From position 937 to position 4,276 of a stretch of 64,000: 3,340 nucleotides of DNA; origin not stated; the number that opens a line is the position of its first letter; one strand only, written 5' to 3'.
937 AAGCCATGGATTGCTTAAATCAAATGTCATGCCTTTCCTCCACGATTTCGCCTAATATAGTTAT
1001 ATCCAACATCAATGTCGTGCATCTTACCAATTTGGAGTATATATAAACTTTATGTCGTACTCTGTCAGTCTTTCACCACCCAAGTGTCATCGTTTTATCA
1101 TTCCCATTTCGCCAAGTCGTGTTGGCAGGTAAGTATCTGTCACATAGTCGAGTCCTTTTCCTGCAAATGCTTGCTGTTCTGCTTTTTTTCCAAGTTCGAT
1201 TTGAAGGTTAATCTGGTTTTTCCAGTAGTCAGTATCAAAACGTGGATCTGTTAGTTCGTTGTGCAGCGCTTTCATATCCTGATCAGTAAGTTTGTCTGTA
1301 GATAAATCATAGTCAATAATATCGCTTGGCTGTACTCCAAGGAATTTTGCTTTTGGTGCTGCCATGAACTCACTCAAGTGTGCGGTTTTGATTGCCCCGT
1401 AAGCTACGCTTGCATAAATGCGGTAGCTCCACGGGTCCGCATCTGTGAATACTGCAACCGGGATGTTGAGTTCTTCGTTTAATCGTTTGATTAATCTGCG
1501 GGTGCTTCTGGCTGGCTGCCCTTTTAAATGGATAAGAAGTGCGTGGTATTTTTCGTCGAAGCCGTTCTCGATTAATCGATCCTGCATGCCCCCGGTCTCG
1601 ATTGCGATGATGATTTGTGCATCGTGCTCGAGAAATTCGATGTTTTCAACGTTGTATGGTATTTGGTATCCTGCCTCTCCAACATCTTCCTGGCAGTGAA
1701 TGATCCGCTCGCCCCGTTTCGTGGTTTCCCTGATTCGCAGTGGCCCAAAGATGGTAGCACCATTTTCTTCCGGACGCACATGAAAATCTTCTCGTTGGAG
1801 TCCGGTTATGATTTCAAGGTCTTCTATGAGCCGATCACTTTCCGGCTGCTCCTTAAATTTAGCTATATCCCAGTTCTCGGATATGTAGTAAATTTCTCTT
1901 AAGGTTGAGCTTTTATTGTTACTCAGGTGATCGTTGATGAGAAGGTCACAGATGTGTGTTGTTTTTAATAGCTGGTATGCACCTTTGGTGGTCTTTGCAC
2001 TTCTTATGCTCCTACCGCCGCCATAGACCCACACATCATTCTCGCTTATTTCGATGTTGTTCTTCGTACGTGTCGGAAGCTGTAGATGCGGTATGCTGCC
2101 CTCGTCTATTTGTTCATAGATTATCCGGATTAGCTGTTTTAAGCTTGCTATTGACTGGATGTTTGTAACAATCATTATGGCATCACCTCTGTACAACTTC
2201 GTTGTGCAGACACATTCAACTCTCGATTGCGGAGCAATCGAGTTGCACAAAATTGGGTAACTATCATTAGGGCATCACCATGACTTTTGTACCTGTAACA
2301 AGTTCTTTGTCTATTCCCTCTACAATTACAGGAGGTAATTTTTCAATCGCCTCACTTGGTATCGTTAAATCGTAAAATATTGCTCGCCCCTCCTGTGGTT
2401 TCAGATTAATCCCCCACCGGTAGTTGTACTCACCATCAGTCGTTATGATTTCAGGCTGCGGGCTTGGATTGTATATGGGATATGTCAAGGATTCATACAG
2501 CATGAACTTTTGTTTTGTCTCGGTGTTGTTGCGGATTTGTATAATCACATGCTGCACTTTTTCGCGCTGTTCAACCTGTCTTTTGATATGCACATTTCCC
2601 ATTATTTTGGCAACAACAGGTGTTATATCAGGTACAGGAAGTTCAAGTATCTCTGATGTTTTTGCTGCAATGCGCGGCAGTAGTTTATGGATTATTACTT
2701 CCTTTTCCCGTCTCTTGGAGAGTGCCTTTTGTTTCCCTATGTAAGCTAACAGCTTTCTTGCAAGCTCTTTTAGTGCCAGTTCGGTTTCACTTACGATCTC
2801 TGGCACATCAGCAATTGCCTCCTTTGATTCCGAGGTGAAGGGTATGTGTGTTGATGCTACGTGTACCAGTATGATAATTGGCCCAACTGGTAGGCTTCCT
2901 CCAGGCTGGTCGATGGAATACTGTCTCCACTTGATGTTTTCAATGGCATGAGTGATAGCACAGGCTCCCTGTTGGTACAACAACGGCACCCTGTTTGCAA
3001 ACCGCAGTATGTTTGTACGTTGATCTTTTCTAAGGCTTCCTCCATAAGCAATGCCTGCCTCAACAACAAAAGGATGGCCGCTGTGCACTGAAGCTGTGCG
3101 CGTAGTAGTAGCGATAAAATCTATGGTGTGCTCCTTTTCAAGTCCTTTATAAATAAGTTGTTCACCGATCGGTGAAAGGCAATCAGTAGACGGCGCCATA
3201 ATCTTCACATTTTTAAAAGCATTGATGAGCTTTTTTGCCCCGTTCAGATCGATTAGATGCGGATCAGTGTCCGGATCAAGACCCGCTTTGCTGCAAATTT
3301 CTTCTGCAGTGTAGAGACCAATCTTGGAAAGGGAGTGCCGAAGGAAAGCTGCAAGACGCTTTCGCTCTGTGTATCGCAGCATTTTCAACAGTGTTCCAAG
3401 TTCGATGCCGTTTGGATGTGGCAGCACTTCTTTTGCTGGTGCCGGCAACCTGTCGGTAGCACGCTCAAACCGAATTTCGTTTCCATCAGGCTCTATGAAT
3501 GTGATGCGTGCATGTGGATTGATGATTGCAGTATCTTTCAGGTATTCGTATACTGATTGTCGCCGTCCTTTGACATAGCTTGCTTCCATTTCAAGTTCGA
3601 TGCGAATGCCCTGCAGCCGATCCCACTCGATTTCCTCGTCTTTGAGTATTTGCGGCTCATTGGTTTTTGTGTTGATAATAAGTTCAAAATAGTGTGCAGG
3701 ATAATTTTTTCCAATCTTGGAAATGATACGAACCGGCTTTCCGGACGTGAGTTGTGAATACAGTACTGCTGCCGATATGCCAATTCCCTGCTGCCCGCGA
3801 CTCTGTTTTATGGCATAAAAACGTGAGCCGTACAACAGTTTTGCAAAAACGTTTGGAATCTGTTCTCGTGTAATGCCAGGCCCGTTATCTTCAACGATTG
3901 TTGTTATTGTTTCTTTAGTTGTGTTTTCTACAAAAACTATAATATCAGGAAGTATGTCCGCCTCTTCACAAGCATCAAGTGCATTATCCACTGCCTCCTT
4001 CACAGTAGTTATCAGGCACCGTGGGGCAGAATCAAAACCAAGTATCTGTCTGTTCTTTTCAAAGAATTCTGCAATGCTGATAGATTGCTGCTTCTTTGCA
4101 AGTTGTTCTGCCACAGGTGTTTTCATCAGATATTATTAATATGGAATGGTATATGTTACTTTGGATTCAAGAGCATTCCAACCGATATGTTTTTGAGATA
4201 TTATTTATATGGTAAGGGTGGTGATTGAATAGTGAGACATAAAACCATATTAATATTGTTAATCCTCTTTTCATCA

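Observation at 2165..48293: Recurring phenomenon: hairpin-bearing insertions that land on gene junctions and are flanked by long, variable (23-95 bp) direct duplications preserving both genes' signals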

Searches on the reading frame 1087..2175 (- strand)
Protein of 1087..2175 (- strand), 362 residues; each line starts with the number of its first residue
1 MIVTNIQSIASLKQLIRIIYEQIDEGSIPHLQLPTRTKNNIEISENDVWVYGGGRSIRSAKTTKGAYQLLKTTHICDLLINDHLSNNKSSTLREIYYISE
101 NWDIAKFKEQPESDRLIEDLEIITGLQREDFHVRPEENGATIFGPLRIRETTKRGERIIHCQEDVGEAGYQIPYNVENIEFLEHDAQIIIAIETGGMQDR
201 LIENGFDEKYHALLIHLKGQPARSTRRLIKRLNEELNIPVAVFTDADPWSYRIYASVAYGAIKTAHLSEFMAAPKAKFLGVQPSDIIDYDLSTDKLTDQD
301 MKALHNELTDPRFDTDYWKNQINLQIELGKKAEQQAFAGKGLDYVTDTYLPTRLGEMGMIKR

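Call 15: search_protein_families(library=pfam, proteins=[window:1087-2175:-])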
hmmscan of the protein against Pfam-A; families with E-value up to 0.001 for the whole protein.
window:1087-2175:- (362 aa): 3 families
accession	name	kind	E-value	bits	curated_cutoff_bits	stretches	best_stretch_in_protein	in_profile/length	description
PF21180.3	TOP6A-Spo11_Toprim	-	7.7e-58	195.7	24.1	1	189-354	2-170/170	Topoisomerase 6 subunit A/Spo11, Toprim domain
PF20768.2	Topo_VI_alpha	-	4.8e-26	90.7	23.6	1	136-185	1-50/50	All-beta domain in DNA topoisomerase VI alpha subunit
PF04406.19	TP6A_N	-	1.4e-18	66.9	26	1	70-133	4-62/62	Type IIB DNA topoisomerase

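Call 89: find_homologous_proteins(query=window:1087-2175:-, max_evalue=1e-150)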
Query window:1087-2175:- (362 aa): 403 proteins with E <= 1e-150 among 6212 candidates; the best 120 are listed.
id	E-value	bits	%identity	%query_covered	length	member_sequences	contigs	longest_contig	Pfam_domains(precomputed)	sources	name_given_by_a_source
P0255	1.8e-241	818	100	100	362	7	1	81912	PF21180.4,PF20768.3,PF04406.20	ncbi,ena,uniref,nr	ncbi:MAG: Type 2 DNA topoisomerase 6 subunit A [Candidatus Argoarchaeum ethanivorans]|uniref:Type 2 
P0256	2.9e-236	801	98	100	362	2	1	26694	PF21180.4,PF20768.3,PF04406.20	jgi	-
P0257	1.5e-207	707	85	99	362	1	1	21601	PF21180.4,PF20768.3,PF04406.20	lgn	-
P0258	2.8e-203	693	85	98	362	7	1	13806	PF21180.4,PF20768.3,PF04406.20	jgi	-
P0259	9.5e-194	661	82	98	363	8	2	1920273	PF21180.4,PF20768.3,PF04406.20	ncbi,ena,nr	ncbi:Type 2 DNA topoisomerase 6 subunit A [Candidatus Methanoperedenaceae archaeon GB50]|nr:Type 2 D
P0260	3.4e-192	656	80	98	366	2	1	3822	PF21180.4,PF20768.3,PF04406.20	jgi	-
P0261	2.1e-186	637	77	98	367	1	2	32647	PF21180.4,PF20768.3,PF04406.20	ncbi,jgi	-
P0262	3.5e-186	636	78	98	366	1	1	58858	PF21180.4,PF20768.3,PF04406.20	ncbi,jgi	-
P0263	1.3e-184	631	76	98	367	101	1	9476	PF21180.4,PF20768.3,PF04406.20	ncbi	-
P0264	2.6e-184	630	76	98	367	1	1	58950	PF21180.4,PF20768.3,PF04406.20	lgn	-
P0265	2.4e-183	627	76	97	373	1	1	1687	PF21180.4,PF20768.3,PF04406.20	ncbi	-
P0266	9.1e-183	625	76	98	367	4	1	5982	PF21180.4,PF20768.3,PF04406.20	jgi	jgi:DNA topoisomerase-6 subunit A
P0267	2.9e-182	624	76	96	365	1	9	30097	PF21180.4,PF20768.3,PF04406.20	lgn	-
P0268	4.4e-182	623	75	98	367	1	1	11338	PF21180.4,PF20768.3,PF04406.20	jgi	jgi:DNA topoisomerase-6 subunit A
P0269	5.2e-182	623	76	98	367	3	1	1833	PF21180.4,PF20768.3,PF04406.20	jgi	-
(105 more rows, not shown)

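Call 90: list_cluster_members(proteins=[P0255])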
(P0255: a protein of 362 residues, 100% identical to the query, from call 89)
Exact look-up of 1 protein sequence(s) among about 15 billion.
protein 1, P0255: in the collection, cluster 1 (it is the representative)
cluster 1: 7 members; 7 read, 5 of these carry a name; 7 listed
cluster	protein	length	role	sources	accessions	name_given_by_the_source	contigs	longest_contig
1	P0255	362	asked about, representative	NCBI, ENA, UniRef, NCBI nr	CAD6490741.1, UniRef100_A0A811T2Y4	MAG: Type 2 DNA topoisomerase 6 subunit A [Candidatus Argoarchaeum ethanivorans] | Type 2 DNA topoisomerase 6 subunit A n=1 Tax=Candidatus Argoarchaeum ethanivorans ...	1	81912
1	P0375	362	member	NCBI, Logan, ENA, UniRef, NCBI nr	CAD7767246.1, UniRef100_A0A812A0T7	MAG: Type 2 DNA topoisomerase 6 subunit A [Candidatus Argoarchaeum ethanivorans] | Type 2 DNA topoisomerase 6 subunit A n=1 Tax=Candidatus Argoarchaeum ethanivorans ...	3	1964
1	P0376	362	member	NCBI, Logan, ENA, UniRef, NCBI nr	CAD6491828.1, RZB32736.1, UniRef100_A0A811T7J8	MAG: Type 2 DNA topoisomerase 6 subunit A [Candidatus Argoarchaeum ethanivorans] | Type 2 DNA topoisomerase 6 subunit A n=1 Tax=Candidatus Argoarchaeum ethanivorans ... | MAG: DNA topoisomerase VI subunit A [Candidatus Argoarchaeum ethanivorans]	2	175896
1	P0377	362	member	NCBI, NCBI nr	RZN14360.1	MAG: DNA topoisomerase IV subunit A [Methanosarcinales archaeon]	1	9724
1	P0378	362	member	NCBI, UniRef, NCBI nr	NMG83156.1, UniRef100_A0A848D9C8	MAG: DNA topoisomerase IV subunit A [Methanosarcinales archaeon] | Type 2 DNA topoisomerase 6 subunit A n=1 Tax=Candidatus Ethanoperedens thermophilum ... | DNA topoisomerase IV subunit A [Candidatus Ethanoperedens thermophilum]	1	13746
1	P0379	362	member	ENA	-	-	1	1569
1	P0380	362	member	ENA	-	-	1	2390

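Call 91: find_encoding_contigs(protein=P0376, flank=3000, max_places=2)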
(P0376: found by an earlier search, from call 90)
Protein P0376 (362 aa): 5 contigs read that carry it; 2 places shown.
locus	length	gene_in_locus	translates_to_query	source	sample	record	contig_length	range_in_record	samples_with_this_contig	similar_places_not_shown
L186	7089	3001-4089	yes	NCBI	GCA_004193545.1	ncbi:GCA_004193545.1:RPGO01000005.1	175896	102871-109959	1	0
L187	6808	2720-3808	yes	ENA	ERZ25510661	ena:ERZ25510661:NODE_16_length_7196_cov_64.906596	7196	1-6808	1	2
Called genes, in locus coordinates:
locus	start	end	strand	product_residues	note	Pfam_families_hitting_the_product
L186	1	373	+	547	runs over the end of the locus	PF01979:Amidohydro_1, PF13382:Adenine_deam_C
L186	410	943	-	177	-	-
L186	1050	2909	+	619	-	PF02518:HATPase_c, PF13589:HATPase_c_3 (weak), PF09239:Topo-VIb_trans, PF18000:Top6b_C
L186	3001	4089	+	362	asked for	PF04406:TP6A_N, PF20768:Topo_VI_alpha, PF21180:TOP6A-Spo11_Toprim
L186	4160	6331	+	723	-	PF24391:HD-CE, PF13424:TPR_12, PF13424:TPR_12, PF13424:TPR_12, PF17874:TPR_MalT, PF13424:TPR_12, PF13424:TPR_12, PF13424:TPR_12, +14 more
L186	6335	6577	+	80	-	-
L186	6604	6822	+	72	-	-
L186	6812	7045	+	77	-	PF05016:ParE_toxin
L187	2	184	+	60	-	?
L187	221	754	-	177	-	-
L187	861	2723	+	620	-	PF02518:HATPase_c, PF13589:HATPase_c_3 (weak), PF09239:Topo-VIb_trans, PF18000:Top6b_C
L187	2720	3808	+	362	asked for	PF04406:TP6A_N, PF20768:Topo_VI_alpha, PF21180:TOP6A-Spo11_Toprim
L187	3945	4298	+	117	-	-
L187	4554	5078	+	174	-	PF24838:8xMP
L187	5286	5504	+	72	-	PF01402:RHH_1 (weak)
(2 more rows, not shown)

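Call 92: find_encoding_contigs(protein=P0377, flank=3000, max_places=2)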
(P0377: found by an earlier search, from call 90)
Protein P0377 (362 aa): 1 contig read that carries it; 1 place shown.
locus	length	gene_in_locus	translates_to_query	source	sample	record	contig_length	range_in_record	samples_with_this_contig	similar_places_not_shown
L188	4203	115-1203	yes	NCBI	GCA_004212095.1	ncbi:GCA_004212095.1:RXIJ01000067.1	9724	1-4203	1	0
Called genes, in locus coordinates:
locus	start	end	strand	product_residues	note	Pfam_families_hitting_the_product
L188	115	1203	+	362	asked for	PF04406:TP6A_N, PF20768:Topo_VI_alpha, PF21180:TOP6A-Spo11_Toprim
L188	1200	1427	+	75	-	PF00589:Phage_integrase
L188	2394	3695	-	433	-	PF02826:2-Hacid_dh_C (weak), PF03446:NAD_binding_2 (weak), PF03807:F420_oxidored (faint), PF02153:PDH_N, PF20463:PDH_C, PF03147:FDX-ACB (weak)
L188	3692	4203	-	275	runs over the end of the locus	PF08501:Shikimate_dh_N, PF01488:Shikimate_DH, PF18317:SDH_C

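Call 93: find_encoding_contigs(protein=P0378, flank=3000, max_places=2)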
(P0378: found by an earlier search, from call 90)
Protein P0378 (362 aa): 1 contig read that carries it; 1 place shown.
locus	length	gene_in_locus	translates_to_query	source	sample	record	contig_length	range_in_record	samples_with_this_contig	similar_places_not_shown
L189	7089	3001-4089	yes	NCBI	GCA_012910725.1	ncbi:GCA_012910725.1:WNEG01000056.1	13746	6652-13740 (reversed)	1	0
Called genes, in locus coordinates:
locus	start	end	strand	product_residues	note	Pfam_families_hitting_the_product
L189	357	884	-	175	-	-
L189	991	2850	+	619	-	PF02518:HATPase_c, PF13589:HATPase_c_3 (weak), PF09239:Topo-VIb_trans, PF18000:Top6b_C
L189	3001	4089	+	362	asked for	PF04406:TP6A_N, PF20768:Topo_VI_alpha, PF21180:TOP6A-Spo11_Toprim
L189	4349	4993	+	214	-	-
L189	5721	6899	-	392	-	PF00483:NTP_transferase, PF12804:NTP_transf_3 (weak), PF24894:Hexapep_GlmU (faint), PF25084:LbH_EIF2B, PF25087:GMPPB_C, PF25247:LbH_GLGC (faint), PF00132:Hexapep (weak)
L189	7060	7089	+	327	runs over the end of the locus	-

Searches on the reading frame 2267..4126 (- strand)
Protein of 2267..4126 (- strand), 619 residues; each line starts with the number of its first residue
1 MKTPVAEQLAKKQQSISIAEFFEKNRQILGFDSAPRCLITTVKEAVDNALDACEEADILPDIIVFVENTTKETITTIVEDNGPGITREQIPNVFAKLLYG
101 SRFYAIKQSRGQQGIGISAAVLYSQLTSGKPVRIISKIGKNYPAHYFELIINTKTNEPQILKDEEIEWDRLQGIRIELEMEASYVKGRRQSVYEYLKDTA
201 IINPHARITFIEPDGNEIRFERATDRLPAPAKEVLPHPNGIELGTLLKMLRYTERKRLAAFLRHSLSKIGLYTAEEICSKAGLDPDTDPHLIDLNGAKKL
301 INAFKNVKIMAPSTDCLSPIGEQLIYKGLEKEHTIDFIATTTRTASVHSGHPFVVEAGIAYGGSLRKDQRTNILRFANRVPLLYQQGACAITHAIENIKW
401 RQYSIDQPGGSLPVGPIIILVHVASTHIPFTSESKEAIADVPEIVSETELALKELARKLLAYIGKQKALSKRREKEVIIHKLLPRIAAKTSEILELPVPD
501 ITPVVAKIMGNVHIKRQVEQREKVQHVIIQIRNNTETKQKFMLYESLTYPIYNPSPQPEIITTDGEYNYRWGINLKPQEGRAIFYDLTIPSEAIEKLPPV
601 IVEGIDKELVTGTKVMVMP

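Call 15: search_protein_families(library=pfam, proteins=[window:2267-4126:-])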
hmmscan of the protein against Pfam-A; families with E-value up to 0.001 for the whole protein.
window:2267-4126:- (619 aa): 4 families
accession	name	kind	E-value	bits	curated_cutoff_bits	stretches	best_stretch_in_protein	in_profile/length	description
PF09239.17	Topo-VIb_trans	-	2.9e-66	222.6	24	1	312-475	1-159/159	Topoisomerase VI B subunit, transducer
PF18000.7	Top6b_C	-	4e-24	85.3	28.6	1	497-611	3-111/111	Type 2 DNA topoisomerase 6 subunit B C-terminal domain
PF02518.31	HATPase_c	-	1.6e-09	38.6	26.4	1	38-134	6-93/111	Histidine kinase-, DNA gyrase B-, and HSP90-like ATPase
PF13589.12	HATPase_c_3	-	4.3e-07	30.5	25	1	41-137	6-93/137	Histidine kinase-, DNA gyrase B-, and HSP90-like ATPase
